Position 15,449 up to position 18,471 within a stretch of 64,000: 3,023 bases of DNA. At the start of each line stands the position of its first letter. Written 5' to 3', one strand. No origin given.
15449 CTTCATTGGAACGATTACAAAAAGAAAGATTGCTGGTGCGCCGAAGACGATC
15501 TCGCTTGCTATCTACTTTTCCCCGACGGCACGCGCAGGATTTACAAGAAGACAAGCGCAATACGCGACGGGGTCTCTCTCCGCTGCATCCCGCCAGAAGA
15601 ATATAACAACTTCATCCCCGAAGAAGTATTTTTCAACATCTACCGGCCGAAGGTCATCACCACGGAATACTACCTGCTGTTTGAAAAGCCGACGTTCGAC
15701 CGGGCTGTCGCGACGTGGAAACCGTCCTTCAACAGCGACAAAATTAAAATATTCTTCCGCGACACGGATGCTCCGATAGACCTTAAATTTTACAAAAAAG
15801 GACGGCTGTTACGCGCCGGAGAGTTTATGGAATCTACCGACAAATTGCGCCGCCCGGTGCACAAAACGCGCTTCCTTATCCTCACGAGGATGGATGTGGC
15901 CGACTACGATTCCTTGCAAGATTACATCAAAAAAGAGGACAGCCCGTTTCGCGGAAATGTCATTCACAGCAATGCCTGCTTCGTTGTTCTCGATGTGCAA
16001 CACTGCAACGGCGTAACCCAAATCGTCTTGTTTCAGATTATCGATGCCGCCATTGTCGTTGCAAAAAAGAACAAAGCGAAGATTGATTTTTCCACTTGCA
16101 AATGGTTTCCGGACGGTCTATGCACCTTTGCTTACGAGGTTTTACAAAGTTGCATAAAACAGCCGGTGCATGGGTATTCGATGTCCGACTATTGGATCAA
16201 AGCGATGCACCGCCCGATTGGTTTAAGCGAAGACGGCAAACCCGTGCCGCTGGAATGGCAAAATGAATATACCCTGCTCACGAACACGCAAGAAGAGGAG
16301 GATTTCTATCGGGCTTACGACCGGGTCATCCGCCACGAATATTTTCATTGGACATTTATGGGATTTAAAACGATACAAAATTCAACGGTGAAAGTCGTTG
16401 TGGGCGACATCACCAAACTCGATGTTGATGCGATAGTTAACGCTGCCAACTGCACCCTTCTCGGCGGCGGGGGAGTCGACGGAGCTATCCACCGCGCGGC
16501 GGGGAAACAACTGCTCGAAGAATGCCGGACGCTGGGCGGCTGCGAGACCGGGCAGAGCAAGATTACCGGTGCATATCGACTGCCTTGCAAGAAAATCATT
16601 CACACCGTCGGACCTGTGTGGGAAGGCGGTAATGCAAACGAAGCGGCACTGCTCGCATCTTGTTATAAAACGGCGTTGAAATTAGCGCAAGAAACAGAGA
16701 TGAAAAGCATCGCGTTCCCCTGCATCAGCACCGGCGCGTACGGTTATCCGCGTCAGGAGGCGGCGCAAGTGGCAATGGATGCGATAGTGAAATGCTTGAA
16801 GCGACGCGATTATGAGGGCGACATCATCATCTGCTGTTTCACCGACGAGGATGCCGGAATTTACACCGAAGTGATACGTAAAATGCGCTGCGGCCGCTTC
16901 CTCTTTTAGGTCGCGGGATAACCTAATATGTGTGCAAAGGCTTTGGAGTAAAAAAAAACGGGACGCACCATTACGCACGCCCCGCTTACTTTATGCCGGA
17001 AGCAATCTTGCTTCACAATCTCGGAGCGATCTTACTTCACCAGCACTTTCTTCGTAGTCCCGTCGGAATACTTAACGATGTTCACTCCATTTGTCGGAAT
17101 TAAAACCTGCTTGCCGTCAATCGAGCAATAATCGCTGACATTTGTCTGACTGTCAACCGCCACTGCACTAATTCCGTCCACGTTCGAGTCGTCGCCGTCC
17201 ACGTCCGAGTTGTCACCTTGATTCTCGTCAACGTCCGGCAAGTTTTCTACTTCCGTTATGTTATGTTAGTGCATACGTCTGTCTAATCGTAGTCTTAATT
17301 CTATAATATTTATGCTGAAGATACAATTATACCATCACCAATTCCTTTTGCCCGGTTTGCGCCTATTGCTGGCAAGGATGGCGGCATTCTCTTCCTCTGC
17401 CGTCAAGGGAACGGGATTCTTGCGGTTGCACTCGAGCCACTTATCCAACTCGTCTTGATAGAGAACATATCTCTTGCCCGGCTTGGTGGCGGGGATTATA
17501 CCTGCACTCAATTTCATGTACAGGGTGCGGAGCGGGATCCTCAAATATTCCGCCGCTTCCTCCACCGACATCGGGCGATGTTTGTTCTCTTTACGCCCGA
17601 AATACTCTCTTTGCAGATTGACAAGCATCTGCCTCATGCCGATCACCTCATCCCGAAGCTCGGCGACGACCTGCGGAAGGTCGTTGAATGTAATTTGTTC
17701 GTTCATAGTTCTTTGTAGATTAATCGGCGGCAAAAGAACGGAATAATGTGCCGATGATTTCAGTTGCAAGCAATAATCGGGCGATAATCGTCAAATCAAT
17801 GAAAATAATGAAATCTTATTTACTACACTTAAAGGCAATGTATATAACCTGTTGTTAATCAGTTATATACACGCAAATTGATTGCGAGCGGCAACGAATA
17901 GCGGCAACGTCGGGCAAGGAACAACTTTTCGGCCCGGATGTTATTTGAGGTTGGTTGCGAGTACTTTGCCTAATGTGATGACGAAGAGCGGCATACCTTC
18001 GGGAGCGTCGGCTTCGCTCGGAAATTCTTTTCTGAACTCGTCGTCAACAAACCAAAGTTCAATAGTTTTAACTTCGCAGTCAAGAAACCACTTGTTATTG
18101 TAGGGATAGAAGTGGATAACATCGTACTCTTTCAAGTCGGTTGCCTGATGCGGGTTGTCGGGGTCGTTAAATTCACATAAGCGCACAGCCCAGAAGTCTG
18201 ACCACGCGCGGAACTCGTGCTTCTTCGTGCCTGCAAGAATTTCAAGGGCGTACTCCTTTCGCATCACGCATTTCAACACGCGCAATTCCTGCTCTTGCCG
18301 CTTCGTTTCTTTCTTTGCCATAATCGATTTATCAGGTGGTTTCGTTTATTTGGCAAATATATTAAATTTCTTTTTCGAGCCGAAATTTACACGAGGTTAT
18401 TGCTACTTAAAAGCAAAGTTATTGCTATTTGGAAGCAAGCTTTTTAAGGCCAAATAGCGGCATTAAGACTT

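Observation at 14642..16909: A 755-aa cytoplasmic fusion of WG repeats, a ~250-aa unrecognised domain and a macrodomain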

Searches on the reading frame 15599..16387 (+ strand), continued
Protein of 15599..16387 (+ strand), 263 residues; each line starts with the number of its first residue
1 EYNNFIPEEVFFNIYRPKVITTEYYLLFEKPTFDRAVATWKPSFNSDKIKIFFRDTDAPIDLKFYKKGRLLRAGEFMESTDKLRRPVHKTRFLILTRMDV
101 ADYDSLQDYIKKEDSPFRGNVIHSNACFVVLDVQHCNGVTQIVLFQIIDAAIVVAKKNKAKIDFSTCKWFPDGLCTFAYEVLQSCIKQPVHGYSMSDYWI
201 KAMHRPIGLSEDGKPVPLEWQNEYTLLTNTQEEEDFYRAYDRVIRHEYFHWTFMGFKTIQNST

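Call 72: search_protein_families(library=pfam, proteins=[P0158, P0179, P0152, P0133, P0186, P0197, P0218, P0161, P0147, P0180], max_evalue=0.001)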
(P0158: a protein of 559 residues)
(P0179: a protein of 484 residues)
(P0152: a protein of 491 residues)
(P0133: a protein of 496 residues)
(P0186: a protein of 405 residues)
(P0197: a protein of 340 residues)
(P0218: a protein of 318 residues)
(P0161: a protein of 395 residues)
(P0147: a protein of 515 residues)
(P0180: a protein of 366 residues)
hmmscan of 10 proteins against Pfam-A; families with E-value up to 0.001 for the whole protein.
P0158 (559 aa): 1 family
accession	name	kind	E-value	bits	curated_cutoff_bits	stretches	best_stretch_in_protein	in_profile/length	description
PF14903.11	WG_beta_rep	-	2e-20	72.9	25.6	1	254-288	3-35/35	WG containing repeat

P0179 (484 aa): 1 family
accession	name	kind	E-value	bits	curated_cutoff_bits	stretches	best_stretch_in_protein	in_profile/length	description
PF08797.16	HIRAN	-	5.7e-12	45.7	24.7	1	25-136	3-94/96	HIRAN domain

P0152 (491 aa): 1 family
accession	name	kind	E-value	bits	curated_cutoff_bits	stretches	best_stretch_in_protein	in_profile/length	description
PF14903.11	WG_beta_rep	-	4.2e-22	78.3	25.6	2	76-107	2-32/35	WG containing repeat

P0133 (496 aa): 1 family
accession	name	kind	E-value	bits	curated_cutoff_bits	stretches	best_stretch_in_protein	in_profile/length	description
PF03747.19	ADP_ribosyl_GH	-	6.8e-34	118.3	26.2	1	1-231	3-275/287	ADP-ribosylglycohydrolase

P0186 (405 aa): 7 families
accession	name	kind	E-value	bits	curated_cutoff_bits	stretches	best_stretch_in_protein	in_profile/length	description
PF22784.1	PTP-SAK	-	3.1e-15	57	27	1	35-155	18-136/153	Swiss Army Knife protein, DSP-PTPase phosphatase domain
PF22785.1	Tc-R-P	-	7e-14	52.7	27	1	35-128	10-101/106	Polymorphic toxin system, DSP-PTPase phosphatase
PF22741.1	PTP-NADK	-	3.8e-08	33.3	27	1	39-147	39-148/163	DSP-PTPase phosphatase fused to NAD+ Kinase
PF00782.25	DSPc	-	6.2e-07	29.7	33.5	1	41-142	11-110/133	Dual specificity phosphatase, catalytic domain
PF05706.17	CDKN3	-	8.4e-07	29.3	20.7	1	42-138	65-165/168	Cyclin-dependent kinase inhibitor 3 (CDKN3)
PF00102.32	Y_phosphatase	-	0.00044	20.4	20.9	1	81-127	144-190/234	Protein-tyrosine phosphatase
PF13350.11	Y_phosphatase3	-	0.00086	19.8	22.2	0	35-134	35-156/240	Tyrosine phosphatase family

P0197 (340 aa): 0 families

P0218 (318 aa): 1 family
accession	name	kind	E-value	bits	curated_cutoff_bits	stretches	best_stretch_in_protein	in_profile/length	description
PF07179.17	SseB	-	9.9e-08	32.7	21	1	11-131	2-117/124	SseB protein N-terminal domain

P0161 (395 aa): 0 families

P0147 (515 aa): 0 families

P0180 (366 aa): 0 families

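Call 82: search_protein_families(library=phrogs, proteins=[P0151], max_evalue=0.01)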
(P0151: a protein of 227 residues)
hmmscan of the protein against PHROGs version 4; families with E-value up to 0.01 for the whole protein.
P0151 (227 aa): 0 families

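Call 83: predict_structure(alignment_id=A5)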
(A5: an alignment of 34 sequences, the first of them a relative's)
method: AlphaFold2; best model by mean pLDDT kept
length: 227 residues; sequences in the alignment: 34
mean_pLDDT: 93.1   pTM: 0.90
mean pLDDT of the five models: 93.1, 93.0, 92.7, 92.6, 92.3
residues with pLDDT >= 90: 200; 70-90: 10; 50-70: 14; < 50: 3
segments of 3 or more residues with pLDDT < 50: 225-227
pLDDT, mean of each block of 10 residues (from residue 1): 87 95 97 97 97 96 98 98 97 98 98 98 95 62 84 98 96 98 97 96 97 95 56
secondary structure, 60 per line:
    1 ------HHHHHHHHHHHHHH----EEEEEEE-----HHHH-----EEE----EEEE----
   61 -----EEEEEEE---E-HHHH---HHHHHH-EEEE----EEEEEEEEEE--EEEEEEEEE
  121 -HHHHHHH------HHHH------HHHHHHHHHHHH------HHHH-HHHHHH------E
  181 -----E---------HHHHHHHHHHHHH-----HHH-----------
elements in order: H7-20 E25-31 H37-40 E46-48 E53-56 E66-72 H78-81 H85-90 E92-95 E100-109 E112-120 H122-128 H135-138 H145-156 H163-166 H168-173 H196-208

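Call 85: fold_search(model_id=the predicted structure, library=pdb)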
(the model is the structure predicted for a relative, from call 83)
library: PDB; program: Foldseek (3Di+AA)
matches with E <= 10: 325; with E <= 0.001: 66
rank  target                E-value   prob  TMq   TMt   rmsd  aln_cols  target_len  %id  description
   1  6drh_B                6.4e-06  1.00  0.36  0.44   2.2        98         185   18  ADP-ribosyltransferase toxin/immunity pair (released 2018-10-31)
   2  6dre_B                6.8e-06  1.00  0.37  0.48   2.3        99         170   18  ADP-ribosyltransferase toxin/immunity pair (released 2018-10-31)
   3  6drh_F                7.3e-06  1.00  0.36  0.46   2.3        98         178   18  ADP-ribosyltransferase toxin/immunity pair (released 2018-10-31)
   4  8za7_B                2.1e-05  1.00  0.34  0.41  11.4       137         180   16  ART-ARH type toxin effector-immunity protein pair of Listeria monocytogenes (released 2025-04-30)
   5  4h0y_A                2.8e-05  1.00  0.34  0.20  10.9       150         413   17  Crystal structure of NAD+-Ia(E380S)-actin complex (released 2013-02-20)
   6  4h0x_A                2.8e-05  1.00  0.32  0.19  10.8       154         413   17  Crystal structure of NAD+-Ia(E380A)-actin complex (released 2013-02-20)
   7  6gnn_C                4.1e-05  1.00  0.37  0.42  11.0       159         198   16  Exoenzyme T from Pseudomonas aeruginosa in complex with human 14-3-3 protein beta, tetrameric crystal form bound to ST (released 2018-09-26)
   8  6kly                  5.0e-05  1.00  0.38  0.36   6.1       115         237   10  Crystal structure of the type III effector XopAI from Xanthomonas axonopodis pv. citri in space group P43212 (released 2019-08-21)
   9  6gn0_H                7.6e-05  1.00  0.33  0.38   8.9       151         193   14  Exoenzyme S from Pseudomonas aeruginosa in complex with human 14-3-3 protein beta, tetrameric crystal form (released 2018-09-26)
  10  4h03_A                8.7e-05  1.00  0.33  0.19  10.9       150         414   17  Crystal structure of NAD+-Ia-actin complex (released 2013-02-20)
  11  4h0v_A                9.2e-05  1.00  0.32  0.19  11.1       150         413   17  Crystal structure of NAD+-Ia(E378S)-actin complex (released 2013-02-20)
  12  6k94_B                1.1e-04  1.00  0.37  0.37   6.0       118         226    9  Crystal structure of the type III effector XopAI from Xanthomonas axonopodis pv. citri - a 70 residue N-terminal trunc (released 2019-10-30)
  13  2c8f_E                1.3e-04  1.00  0.36  0.41  10.5       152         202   10  Structure of the ARTT motif E214N mutant C3bot1 Exoenzyme (NAD-bound state, crystal form III) (released 2007-02-27)
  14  6k94_A                1.3e-04  1.00  0.37  0.37   6.0       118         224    9  Crystal structure of the type III effector XopAI from Xanthomonas axonopodis pv. citri - a 70 residue N-terminal trunc (released 2019-10-30)
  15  6gn8_C                1.4e-04  1.00  0.39  0.41  16.2       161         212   14  Exoenzyme S from Pseudomonas aeruginosa in complex with human 14-3-3 protein beta, trimeric crystal form (released 2018-09-26)
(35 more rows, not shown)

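Call 86: search_solved_structures(query=A5, max_evalue=10, show_alignments=5)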
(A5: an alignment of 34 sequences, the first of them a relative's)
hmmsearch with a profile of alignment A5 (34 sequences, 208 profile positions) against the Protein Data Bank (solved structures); distinct sequences matched with E-value up to 10: 1.
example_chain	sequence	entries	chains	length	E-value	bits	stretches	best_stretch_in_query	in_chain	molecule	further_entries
3kdw_A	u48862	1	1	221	0.15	14.7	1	67-104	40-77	Putative sugar binding protein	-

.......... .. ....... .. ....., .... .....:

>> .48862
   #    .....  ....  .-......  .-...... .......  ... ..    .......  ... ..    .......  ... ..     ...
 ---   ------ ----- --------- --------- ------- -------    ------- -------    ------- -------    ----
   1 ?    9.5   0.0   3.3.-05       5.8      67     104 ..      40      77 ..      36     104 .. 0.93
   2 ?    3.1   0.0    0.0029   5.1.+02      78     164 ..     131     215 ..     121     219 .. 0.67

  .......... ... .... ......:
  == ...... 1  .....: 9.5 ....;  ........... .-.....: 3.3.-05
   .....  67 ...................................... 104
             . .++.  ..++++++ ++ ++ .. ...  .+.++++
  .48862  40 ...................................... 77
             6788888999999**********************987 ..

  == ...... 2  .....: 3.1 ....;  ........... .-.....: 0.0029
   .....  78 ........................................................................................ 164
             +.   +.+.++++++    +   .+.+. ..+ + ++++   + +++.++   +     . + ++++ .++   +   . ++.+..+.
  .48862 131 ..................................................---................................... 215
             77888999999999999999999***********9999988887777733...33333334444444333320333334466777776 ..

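Call 93: find_related_loci(query=A2, collection=viral_contigs, flank=6000)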
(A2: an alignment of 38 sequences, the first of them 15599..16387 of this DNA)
Query A2 (263 aa) in viral_contigs; peptide patterns used: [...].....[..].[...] (x = any residue, [..] = any of these).
10 stretches matched a pattern; 2 encode a relative of the query (tblastn E <= 1e-3); 2 distinct loci.
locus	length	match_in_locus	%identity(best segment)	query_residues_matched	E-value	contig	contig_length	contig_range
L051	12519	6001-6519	29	49-219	1e-17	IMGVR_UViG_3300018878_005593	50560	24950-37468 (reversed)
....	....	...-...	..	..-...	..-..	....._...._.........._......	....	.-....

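Call 96: search_solved_structures(query=L051:5455-7620:+, max_evalue=1, show_alignments=1)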
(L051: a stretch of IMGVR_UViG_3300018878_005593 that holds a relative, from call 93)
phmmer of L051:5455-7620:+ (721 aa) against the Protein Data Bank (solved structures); distinct sequences matched with E-value up to 1: 0.

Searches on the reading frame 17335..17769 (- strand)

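Call 3: search_protein_families(library=pfam, proteins=[window:17335-17769:-], max_evalue=0.1)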
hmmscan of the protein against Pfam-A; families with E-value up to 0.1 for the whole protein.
window:17335-17769:- (144 aa): 4 families
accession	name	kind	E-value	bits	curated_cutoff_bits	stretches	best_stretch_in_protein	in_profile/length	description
PF12728.13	HTH_17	-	8.1e-12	45.7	27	1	67-113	2-48/51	Helix-turn-helix domain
PF02954.25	HTH_8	-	0.017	15.3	22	1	70-88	22-40/42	Bacterial regulatory protein, Fis family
PF18397.6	IKBKB_SDD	-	0.026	14.3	25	1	20-80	127-186/275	IQBAL scaffold dimerization domain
PF04552.19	Sigma54_DBD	-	0.051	13.7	22.8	1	28-79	11-62/160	Sigma-54, DNA binding domain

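Call 4: search_protein_families(library=ncbifam, proteins=[window:17335-17769:-], max_evalue=0.1)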
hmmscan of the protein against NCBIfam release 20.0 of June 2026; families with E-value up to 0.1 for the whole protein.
window:17335-17769:- (144 aa): 3 families
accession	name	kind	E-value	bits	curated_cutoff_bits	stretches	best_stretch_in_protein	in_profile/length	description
TIGR01764.1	excise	domain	5.4e-15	55.5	28.8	1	67-113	2-48/49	excisionase family DNA-binding protein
NF047737.1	antiphage_MADS1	equivalog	6.5e-07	29.5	80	1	65-112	2-49/49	methylation-associated defense system helix-turn-helix domain-containing protein MAD1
TIGR02395.1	rpoN_sigma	equivalog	0.0054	15.8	277.35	1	39-78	296-335/434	RNA polymerase factor sigma-54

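Call 5: search_protein_families(library=padloc, proteins=[window:17335-17769:-], max_evalue=0.1)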
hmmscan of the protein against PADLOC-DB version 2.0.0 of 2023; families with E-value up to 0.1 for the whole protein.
window:17335-17769:- (144 aa): 1 family
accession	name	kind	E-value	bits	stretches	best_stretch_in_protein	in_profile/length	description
PDLC04133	mad1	-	2.1e-07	29.1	1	63-112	2-51/60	mads_1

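Call 82: search_protein_families(library=phrogs, proteins=[window:17335-17769:-], max_evalue=0.01)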
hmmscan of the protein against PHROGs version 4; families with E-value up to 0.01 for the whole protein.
window:17335-17769:- (144 aa): 7 families
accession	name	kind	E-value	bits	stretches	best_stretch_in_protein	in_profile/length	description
phrog_66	-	integration and excision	8.3e-07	30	1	59-125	86-153/412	excisionase and transcriptional regulator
phrog_7338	-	unknown function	1.8e-06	29.1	1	62-117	26-82/87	-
phrog_1840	-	integration and excision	4.5e-06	28.1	1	67-128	7-68/90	excisionase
phrog_668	-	DNA, RNA and nucleotide metabolism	0.00038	21.2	1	21-117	21-115/181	HTH DNA binding protein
phrog_15534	-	DNA, RNA and nucleotide metabolism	0.00058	21.4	1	51-116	39-92/93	HTH DNA binding protein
phrog_7506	-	integration and excision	0.0024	19.3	1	67-104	16-53/78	recombination directionality factor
phrog_8013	-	unknown function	0.0033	18.4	1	53-105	163-215/231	-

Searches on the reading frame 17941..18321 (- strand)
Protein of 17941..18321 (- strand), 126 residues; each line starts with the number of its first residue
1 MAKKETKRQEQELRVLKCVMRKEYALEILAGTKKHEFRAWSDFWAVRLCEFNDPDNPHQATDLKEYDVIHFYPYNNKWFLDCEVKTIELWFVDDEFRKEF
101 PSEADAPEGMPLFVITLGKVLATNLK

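Call 3: search_protein_families(library=pfam, proteins=[window:17941-18321:-], max_evalue=0.1)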
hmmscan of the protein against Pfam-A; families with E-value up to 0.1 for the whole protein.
window:17941-18321:- (126 aa): 2 families
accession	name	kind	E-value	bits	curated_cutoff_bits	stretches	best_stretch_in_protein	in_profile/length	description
PF15084.11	DUF4550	-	0.021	15.6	27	1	62-100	15-52/95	Domain of unknown function (DUF4550)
PF04266.20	ASCH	-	0.025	15.7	21.2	0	20-46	3-29/103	ASCH domain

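Call 4: search_protein_families(library=ncbifam, proteins=[window:17941-18321:-], max_evalue=0.1)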
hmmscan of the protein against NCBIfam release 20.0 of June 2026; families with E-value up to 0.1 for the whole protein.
window:17941-18321:- (126 aa): 1 family
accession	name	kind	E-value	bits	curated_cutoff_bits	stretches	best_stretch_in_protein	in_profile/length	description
NF006848.0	PRK09358.1-3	equivalog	0.025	13.8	426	1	15-100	234-319/325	adenosine deaminase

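Call 5: search_protein_families(library=padloc, proteins=[window:17941-18321:-], max_evalue=0.1)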
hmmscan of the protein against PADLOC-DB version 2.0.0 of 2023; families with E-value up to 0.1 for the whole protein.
window:17941-18321:- (126 aa): 2 families
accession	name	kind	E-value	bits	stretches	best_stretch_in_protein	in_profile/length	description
PDLC04425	PDC-M11B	-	0.02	13.4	1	20-38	7-25/132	-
PDLC04424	PDC-M11B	-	0.042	11.8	1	18-39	12-33/142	-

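Call 82: search_protein_families(library=phrogs, proteins=[window:17941-18321:-], max_evalue=0.01)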
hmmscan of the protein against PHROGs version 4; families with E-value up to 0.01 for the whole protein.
window:17941-18321:- (126 aa): 1 family
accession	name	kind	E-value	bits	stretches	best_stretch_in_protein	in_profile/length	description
phrog_625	-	unknown function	6.4e-07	30.5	1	15-122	3-94/98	-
